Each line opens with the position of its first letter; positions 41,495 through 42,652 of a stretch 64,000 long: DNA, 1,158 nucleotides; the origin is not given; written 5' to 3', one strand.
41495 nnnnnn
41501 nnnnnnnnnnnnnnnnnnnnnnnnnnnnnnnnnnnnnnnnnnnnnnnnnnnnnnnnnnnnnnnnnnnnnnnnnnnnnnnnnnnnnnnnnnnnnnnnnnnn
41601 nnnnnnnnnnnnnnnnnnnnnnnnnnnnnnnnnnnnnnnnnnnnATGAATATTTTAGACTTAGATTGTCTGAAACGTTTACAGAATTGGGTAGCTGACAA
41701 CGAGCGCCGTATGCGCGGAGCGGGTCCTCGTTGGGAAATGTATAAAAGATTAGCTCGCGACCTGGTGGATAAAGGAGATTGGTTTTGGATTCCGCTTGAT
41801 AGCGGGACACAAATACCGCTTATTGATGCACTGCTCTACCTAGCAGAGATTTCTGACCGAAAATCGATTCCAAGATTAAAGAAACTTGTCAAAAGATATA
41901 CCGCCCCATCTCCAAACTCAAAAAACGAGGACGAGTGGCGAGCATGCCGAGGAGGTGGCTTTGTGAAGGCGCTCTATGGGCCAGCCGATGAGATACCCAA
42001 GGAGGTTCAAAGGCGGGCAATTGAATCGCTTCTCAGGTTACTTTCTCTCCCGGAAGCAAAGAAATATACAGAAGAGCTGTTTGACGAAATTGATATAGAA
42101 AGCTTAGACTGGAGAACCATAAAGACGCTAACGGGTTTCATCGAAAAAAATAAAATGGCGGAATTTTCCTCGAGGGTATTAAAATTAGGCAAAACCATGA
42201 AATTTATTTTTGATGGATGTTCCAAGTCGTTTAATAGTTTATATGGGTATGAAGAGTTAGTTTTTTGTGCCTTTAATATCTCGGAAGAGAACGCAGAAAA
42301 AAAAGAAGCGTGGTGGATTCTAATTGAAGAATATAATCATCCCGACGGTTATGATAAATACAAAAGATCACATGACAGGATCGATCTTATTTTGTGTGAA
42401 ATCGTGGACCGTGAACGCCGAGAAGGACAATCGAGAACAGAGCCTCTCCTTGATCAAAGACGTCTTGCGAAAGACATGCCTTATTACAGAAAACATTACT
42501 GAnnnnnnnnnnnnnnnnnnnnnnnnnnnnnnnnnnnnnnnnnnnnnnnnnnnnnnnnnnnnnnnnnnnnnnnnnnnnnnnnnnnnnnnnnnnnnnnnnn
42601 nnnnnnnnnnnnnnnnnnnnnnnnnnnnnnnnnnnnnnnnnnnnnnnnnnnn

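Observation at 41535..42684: Perfectly duplicated 119-bp terminator-promoter-RBS-ATG module placed in front of two unrelated genes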

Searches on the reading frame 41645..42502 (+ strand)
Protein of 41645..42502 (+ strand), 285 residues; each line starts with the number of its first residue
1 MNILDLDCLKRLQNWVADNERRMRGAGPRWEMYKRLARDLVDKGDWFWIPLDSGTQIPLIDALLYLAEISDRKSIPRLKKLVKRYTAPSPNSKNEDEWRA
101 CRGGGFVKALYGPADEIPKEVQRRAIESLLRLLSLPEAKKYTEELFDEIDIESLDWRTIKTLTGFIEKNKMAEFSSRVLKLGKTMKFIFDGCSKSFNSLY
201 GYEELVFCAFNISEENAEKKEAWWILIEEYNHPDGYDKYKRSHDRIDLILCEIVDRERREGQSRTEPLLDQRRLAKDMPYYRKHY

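Call 9: search_protein_families(library=pfam, proteins=[window:41645-42502:+], max_evalue=0.01)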
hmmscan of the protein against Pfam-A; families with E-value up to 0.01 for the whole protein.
window:41645-42502:+ (285 aa): 0 families

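Call 10: find_encoding_contigs(protein=window:41645-42502:+, flank=10000, max_places=10)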
Protein window:41645-42502:+ (285 aa): 1 contig read that carries it; 1 place shown.
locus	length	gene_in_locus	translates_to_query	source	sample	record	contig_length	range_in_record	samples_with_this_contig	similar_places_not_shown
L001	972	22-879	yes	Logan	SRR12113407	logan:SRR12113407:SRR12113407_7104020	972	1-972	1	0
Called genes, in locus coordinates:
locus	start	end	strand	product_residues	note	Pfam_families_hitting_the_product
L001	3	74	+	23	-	?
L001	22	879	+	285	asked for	-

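Call 17: find_homologous_proteins(query=window:41645-42502:+, max_evalue=0.01)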
Query window:41645-42502:+ (285 aa): 1 proteins with E <= 0.01 among 1531 candidates.
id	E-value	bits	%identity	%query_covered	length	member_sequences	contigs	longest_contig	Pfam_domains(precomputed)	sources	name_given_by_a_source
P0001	5.6e-192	654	100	100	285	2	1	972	-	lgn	-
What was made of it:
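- Tried and rejected: It found only itself (call 17).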

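Call 28: search_protein_representatives(protein=window:41645-42502:+)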
Query: 285 residues. Proteins with E-value up to 0.001 (for the whole library): 36; up to 1e-10: 33; up to 1e-30: 11. The best 36 are listed.
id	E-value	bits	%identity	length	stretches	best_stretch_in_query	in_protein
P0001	1.8e-192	654.1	100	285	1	1-285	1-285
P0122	6.0e-51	189.6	43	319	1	13-283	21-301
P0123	1.0e-50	188.8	44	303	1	10-282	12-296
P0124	6.4e-42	159.9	42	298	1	21-283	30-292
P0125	1.0e-40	156.0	38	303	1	8-282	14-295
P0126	2.4e-40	154.8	42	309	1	12-281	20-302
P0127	2.6e-40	154.7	39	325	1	12-280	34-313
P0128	1.6e-38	148.8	38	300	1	27-284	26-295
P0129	2.6e-38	148.1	39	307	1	12-281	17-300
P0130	1.9e-37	145.3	41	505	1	12-283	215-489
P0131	2.3e-36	141.7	36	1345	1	11-279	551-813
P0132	3.6e-30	121.4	39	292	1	28-255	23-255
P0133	3.0e-29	118.3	36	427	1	20-260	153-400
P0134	1.1e-28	116.4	32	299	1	12-284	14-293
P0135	1.3e-24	103.2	33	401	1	11-282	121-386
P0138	2.3e-22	95.7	32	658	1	26-283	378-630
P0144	1.2e-17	80.2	34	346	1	11-269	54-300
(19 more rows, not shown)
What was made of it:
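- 41645..42502 (+): Gene A, 285 aa. Its first 3 codons (ATG AAT ATT, 41645-41653) are the last 9 nt of repeat copy 1. 35 distant homologs of at most 44% identity (call 28).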

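Call 29: search_protein_families(library=pfam, proteins=[P0131, P0130, P0138, P0133, P0135, P0122, P0123, P0144], max_evalue=0.01)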
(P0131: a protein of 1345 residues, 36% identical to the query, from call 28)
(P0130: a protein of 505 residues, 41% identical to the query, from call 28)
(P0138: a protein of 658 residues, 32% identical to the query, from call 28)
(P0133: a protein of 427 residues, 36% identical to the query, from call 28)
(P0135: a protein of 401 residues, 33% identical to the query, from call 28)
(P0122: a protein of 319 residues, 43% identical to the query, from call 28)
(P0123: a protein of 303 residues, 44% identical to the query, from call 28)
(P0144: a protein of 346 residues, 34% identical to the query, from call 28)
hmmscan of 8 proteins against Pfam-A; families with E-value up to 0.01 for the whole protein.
P0131 (1345 aa): 0 families

P0130 (505 aa): 0 families

P0138 (658 aa): 0 families

P0133 (427 aa): 0 families

P0135 (401 aa): 0 families

P0122 (319 aa): 0 families

P0123 (303 aa): 0 families

P0144 (346 aa): 0 families

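Call 30: predict_structure(protein=window:41645-42502:+)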
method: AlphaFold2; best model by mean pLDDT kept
length: 285 residues; sequences in the alignment: 1
mean_pLDDT: 40.9   pTM: 0.31
mean pLDDT of the five models: 40.9, 40.1, 37.2, 36.6, 30.7
residues with pLDDT >= 90: 0; 70-90: 0; 50-70: 37; < 50: 248
segments of 3 or more residues with pLDDT < 50: 1-13, 22-26, 38-157, 177-179, 184-188, 191-285
pLDDT, mean of each block of 10 residues (from residue 1): 37 50 47 50 36 36 38 37 34 33 33 39 46 45 48 49 56 51 49 45 41 42 38 36 33 36 35 33 29
secondary structure, 60 per line:
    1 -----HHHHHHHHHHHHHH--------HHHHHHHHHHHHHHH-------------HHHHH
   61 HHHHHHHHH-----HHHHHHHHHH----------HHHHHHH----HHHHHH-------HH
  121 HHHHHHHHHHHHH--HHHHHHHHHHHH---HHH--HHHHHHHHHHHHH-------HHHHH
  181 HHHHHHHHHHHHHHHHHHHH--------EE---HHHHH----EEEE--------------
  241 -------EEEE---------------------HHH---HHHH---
elements in order: H6-19 H28-42 H56-69 H75-84 H95-101 H106-111 H119-133 H136-147 H156-168 H176-200 H214-218 E223-226 E248-251 H279-282
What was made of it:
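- Tried and rejected: The single-sequence AF2 model was useless (pLDDT 41, call 30).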

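Call 49: search_protein_families(library=phrogs, proteins=[window:41645-42502:+], max_evalue=0.01)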
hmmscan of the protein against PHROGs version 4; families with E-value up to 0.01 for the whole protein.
window:41645-42502:+ (285 aa): 0 families

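Call 50: search_protein_families(library=padloc, proteins=[window:41645-42502:+], max_evalue=0.01)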
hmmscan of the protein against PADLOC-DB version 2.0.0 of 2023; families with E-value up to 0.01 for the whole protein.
window:41645-42502:+ (285 aa): 0 families

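Call 51: search_protein_families(library=ncbifam, proteins=[window:41645-42502:+], max_evalue=0.01)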
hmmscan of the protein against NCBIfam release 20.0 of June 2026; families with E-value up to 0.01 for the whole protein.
window:41645-42502:+ (285 aa): 0 families

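Call 58: predict_structure(alignment_id=A1)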
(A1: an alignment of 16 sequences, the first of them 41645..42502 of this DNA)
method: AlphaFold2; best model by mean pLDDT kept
length: 285 residues; sequences in the alignment: 16
mean_pLDDT: 87.6   pTM: 0.83
mean pLDDT of the five models: 87.6, 87.4, 86.3, 83.8, 82.2
residues with pLDDT >= 90: 201; 70-90: 49; 50-70: 11; < 50: 24
segments of 3 or more residues with pLDDT < 50: 92-110
pLDDT, mean of each block of 10 residues (from residue 1): 71 93 92 97 94 93 98 98 84 43 43 78 97 98 91 88 97 96 90 58 95 95 97 86 90 96 96 96 90
secondary structure, 60 per line:
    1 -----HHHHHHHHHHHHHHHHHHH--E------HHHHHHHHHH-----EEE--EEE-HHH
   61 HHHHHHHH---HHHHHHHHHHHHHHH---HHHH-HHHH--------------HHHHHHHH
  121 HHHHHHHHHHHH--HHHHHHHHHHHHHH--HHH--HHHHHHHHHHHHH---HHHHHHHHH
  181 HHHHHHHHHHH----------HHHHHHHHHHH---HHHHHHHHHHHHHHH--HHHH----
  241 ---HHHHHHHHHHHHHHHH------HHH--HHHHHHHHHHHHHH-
elements in order: H6-24 H34-43 E49-51 E54-56 H58-68 H72-86 H90-93 H95-98 H113-132 H135-148 H156-168 H172-191 H202-212 H216-230 H233-236 H244-259 H271-284
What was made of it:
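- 41645..42502 (+): AF2 with an alignment gives pLDDT 87.6 and an all-alpha fold (call 58).
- Tried and rejected: The alignment-based model is good (call 58).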

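Call 62: fold_search(model_id=the predicted structure, library=pdb)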
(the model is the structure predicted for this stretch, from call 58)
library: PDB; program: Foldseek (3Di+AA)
matches with E <= 10: 450; with E <= 0.001: 0
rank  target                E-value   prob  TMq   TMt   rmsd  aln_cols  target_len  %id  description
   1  9gkm_A                1.1e-01  0.75  0.29  0.10  10.1       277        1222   13  Structure of HECT E3 TRIP12 forming K29/K48-branched Ubiquitin chains (released 2025-05-21)
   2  5aff_A                2.0e-01  0.54  0.28  0.16  20.8       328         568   13  Symportin 1 chaperones 5S RNP assembly during ribosome biogenesis by occupying an essential rRNA binding site (released 2015-04-15)
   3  2xa7_A                2.8e-01  0.44  0.29  0.17  14.9       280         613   14  AP2 clathrin adaptor core in active complex with cargo peptides (released 2010-07-21)
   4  8yjb_G                3.2e-01  0.82  0.34  0.13   9.1       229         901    8  Cryo-EM structure of the human DSS1-INTAC complex (released 2025-03-05)
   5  6owt_A                3.4e-01  0.38  0.29  0.17  15.3       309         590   13  Structure of SIVsmm Nef and SMM tetherin bound to the clathrin adaptor AP-2 complex (released 2019-09-25)
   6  7po1_4                3.7e-01  0.51  0.30  0.16  16.2       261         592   11  Initiation complex of human mitochondrial ribosome small subunit with IF3 (released 2022-06-15)
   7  3k5z_A                3.7e-01  0.41  0.27  0.21  15.9       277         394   15  Crystal structure of FBF-2/gld-1 FBEa G4A mutant complex (released 2009-11-03)
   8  8gaa_A                3.9e-01  0.30  0.20  0.27  13.8       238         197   14  C6HR1_4r: Extendable repeat protein hexamer (released 2023-08-30)
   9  7rw8_A                4.3e-01  0.35  0.30  0.17  15.9       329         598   14  AP2 bound to heparin in the closed conformation (released 2022-03-30)
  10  5h7c_A                4.5e-01  0.16  0.18  0.14  16.9       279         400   13  Crystal structure of a repeat protein with two Protein A-DHR14 repeat modules (released 2017-06-28)
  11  9qws_A                5.5e-01  0.21  0.22  0.09  16.3       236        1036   16  Cryo-EM structure of the human UBR4/KCMF1/CALM1 complex (C-term dimer interface focused refinement) (released 2025-09-03)
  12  6gkg_F                5.5e-01  0.11  0.15  0.17  17.2       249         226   11  Structure of 14-3-3 gamma in complex with caspase-2 14-3-3 binding motif Ser164 (released 2018-10-17)
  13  8fiq_A                5.8e-01  0.54  0.28  0.41   8.4       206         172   14  Multi-state design of two-state switchable hinge proteins (released 2023-08-16)
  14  3k5q_A                5.8e-01  0.35  0.26  0.20  15.8       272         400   12  Crystal structure of FBF-2/FBE complex (released 2009-11-03)
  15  8viv_A                6.0e-01  0.28  0.25  0.20  14.8       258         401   14  Crystal structure of FBF-2 RBD in complex with gld-1 FBEa* RNA (released 2024-11-27)
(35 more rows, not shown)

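Call 64: list_cluster_members(proteins=[window:41645-42502:+, window:42676-42942:+, window:42929-43189:+, window:43255-43755:-, window:40602-40880:+, window:40924-41532:+])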
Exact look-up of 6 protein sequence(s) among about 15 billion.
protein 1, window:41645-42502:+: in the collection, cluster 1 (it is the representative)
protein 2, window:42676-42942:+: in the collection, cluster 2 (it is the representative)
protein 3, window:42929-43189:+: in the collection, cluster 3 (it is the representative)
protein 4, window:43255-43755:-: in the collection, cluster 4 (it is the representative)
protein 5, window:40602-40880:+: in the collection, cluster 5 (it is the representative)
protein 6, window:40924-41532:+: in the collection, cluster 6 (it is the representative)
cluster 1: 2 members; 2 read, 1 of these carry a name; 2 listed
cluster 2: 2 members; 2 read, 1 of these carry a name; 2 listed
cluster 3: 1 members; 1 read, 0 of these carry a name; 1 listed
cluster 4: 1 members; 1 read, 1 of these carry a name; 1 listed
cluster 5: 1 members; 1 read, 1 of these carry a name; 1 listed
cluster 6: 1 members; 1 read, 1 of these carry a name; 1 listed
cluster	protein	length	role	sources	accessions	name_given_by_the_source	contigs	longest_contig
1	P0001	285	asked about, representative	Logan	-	-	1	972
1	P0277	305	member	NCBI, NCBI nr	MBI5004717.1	MAG: hypothetical protein HZC04_00825 [Candidatus Lloydbacteria bacterium] | hypothetical protein [Candidatus Lloydbacteria bacterium]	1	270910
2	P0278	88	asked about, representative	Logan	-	-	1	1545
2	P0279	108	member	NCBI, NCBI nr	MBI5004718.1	MAG: hypothetical protein HZC04_00830 [Candidatus Lloydbacteria bacterium] | hypothetical protein [Candidatus Lloydbacteria bacterium]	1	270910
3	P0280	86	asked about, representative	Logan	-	-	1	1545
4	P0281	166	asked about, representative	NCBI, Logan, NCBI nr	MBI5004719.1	MAG: hypothetical protein HZC04_00835 [Candidatus Lloydbacteria bacterium] | hypothetical protein [Candidatus Lloydbacteria bacterium]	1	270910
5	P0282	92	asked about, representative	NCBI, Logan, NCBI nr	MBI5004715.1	MAG: hypothetical protein HZC04_00815 [Candidatus Lloydbacteria bacterium] | hypothetical protein [Candidatus Lloydbacteria bacterium]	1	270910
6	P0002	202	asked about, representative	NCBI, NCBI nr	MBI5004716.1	MAG: GNAT family N-acetyltransferase [Candidatus Lloydbacteria bacterium] | GNAT family N-acetyltransferase [Candidatus Lloydbacteria bacterium]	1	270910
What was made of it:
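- The GenBank contig of 270,910 bp runs through the region (call 64).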

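Call 73: list_cluster_members(proteins=[P0122, P0123, P0124, P0125, P0126, P0127, P0128, P0129, P0130, P0131])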
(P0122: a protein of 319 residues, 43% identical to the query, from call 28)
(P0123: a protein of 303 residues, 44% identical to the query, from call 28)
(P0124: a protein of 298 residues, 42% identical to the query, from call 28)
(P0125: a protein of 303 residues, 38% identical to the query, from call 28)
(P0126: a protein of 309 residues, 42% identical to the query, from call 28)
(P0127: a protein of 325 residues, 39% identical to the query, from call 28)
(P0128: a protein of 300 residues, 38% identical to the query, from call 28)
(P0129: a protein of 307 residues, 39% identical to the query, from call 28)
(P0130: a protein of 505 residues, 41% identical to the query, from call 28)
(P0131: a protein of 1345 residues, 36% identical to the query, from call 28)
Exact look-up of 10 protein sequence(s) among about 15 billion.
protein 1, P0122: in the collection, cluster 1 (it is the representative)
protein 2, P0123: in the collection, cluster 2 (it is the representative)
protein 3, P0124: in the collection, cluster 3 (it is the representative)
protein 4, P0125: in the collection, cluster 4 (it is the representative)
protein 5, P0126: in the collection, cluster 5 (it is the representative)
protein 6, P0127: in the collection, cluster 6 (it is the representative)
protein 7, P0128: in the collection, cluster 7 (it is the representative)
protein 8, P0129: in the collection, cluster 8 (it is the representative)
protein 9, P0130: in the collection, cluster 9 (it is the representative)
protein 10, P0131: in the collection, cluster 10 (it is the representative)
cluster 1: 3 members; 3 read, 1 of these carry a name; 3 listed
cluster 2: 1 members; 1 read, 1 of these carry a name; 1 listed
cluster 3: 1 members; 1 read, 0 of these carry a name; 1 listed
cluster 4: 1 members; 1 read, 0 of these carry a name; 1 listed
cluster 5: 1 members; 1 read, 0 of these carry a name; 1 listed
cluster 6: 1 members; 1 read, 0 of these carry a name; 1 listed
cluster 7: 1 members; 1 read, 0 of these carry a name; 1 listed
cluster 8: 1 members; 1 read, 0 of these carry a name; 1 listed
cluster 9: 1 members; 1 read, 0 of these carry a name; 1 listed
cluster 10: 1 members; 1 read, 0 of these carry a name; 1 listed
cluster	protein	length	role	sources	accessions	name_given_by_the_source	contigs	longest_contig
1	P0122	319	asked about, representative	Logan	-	-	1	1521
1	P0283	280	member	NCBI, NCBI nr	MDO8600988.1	MAG: hypothetical protein Q7R73_05315 [bacterium] | hypothetical protein [bacterium]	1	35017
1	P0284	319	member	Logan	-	-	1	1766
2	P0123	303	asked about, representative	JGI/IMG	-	hypothetical protein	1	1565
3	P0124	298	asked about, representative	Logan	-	-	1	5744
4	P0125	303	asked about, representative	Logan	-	-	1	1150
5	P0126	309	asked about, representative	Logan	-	-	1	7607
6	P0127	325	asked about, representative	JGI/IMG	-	-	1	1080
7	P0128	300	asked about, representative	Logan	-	-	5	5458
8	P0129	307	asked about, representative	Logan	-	-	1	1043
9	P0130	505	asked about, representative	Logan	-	-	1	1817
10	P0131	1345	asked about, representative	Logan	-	-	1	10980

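Call 76: find_related_loci(query=window:41645-42502:+, collection=viral_contigs, flank=5000)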
Query window:41645-42502:+ (285 aa) in viral_contigs; peptide patterns used: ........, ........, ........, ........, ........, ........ (x = any residue, [..] = any of these).
15 stretches matched a pattern, but none encodes a relative of the query by tblastn (E <= 1e-3).

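Call 81: search_solved_structures(query=A1, max_evalue=1)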
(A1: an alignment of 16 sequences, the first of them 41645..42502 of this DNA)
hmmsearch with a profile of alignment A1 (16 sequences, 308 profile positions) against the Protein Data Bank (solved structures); distinct sequences matched with E-value up to 1: 10.
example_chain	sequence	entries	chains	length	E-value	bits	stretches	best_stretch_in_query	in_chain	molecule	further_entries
6ef1_A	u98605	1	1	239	0.25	13.9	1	145-196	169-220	Proteasome subunit alpha type-1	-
6fvt_a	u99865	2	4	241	0.26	13.9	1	145-196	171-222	Proteasome subunit alpha type-1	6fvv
1g65_G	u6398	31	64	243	0.26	13.9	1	145-196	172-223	Proteasome component C7-alpha | 20S PROTEASOME | SCL1 isoform 1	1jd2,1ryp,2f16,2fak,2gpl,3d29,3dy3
6fvu_a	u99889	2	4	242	0.26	13.9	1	145-196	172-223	Proteasome subunit alpha type-1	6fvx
4eu2_A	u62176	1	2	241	0.26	13.8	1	145-196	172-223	Proteasome component C7-alpha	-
6ef0_A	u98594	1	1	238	0.26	13.8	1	145-196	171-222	Proteasome subunit alpha type-1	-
6fvw_a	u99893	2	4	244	0.26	13.8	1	145-196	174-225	Proteasome subunit alpha type-1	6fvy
6ef2_A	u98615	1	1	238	0.26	13.8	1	145-196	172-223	Proteasome subunit alpha type-1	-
10mt_A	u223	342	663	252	0.28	13.8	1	145-196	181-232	Proteasome subunit alpha type-1 | PROTEASOME COMPONENT C7-ALPHA | BJ4_G0020160.mRNA.1.CDS.1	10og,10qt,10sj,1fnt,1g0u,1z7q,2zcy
2o2c_A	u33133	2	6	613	0.33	13.5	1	85-160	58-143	Glucose-6-phosphate isomerase, glycosomal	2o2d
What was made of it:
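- Tried and rejected: The profile search against PDB sequences gave nothing (call 81).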

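Call 84: fold_search(model_id=the predicted structure, library=viral)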
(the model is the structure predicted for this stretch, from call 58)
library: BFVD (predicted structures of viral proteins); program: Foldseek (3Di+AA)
matches with E <= 10: 126; with E <= 0.001: 0
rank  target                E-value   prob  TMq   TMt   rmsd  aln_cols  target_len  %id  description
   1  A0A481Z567            2.3e-01  0.38  0.23  0.24  14.7       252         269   13  Uncharacterized protein [Pithovirus LCPAC102]
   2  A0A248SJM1            3.4e-01  0.14  0.20  0.12  16.1       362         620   12  (no name in the UniProt tables at hand)
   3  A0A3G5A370            5.8e-01  0.13  0.19  0.19  17.8       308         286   15  Tetratricopeptide repeat protein [Harvfovirus sp.]
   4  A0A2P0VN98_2          6.8e-01  0.07  0.16  0.08  23.7       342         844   13  EF-hand domain-containing protein [Tetraselmis virus 1]
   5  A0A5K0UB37            7.4e-01  0.30  0.27  0.21   9.3       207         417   13  Uncharacterized protein [Yasminevirus sp. GU-2018]
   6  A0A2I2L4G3            1.2e+00  0.09  0.18  0.16  16.5       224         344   11  Uncharacterized protein [Orpheovirus IHUMI-LCC2]
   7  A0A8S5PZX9            1.7e+00  0.10  0.21  0.12  16.7       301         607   11  Serine-pyruvate aminotransferase [Siphoviridae sp. ctOCb13]
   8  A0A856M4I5            1.7e+00  0.06  0.18  0.16  18.1       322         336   12  (no name in the UniProt tables at hand)
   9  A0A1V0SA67            2.0e+00  0.03  0.12  0.07  23.1       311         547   15  Uncharacterized protein [Catovirus CTV1]
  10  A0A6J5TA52            2.0e+00  0.03  0.12  0.06  21.6       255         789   11  Uncharacterized protein [uncultured Caudovirales phage]
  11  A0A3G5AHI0            2.0e+00  0.07  0.19  0.16  15.6       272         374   11  F-box domain-containing protein [Solivirus sp.]
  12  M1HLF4                2.1e+00  0.07  0.22  0.21  16.4       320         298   13  Uncharacterized protein [Paramecium bursaria Chlorella virus CVA-1]
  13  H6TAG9                2.3e+00  0.08  0.14  0.08  12.1       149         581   13  Ankyrin repeat protein [Cotia virus]
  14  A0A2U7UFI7            2.3e+00  0.06  0.19  0.12  14.1       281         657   13  F-box domain containing protein [Pandoravirus macleodensis]
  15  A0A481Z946            2.4e+00  0.09  0.21  0.16  17.9       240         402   11  F-box domain-containing protein [Pithovirus LCPAC304]
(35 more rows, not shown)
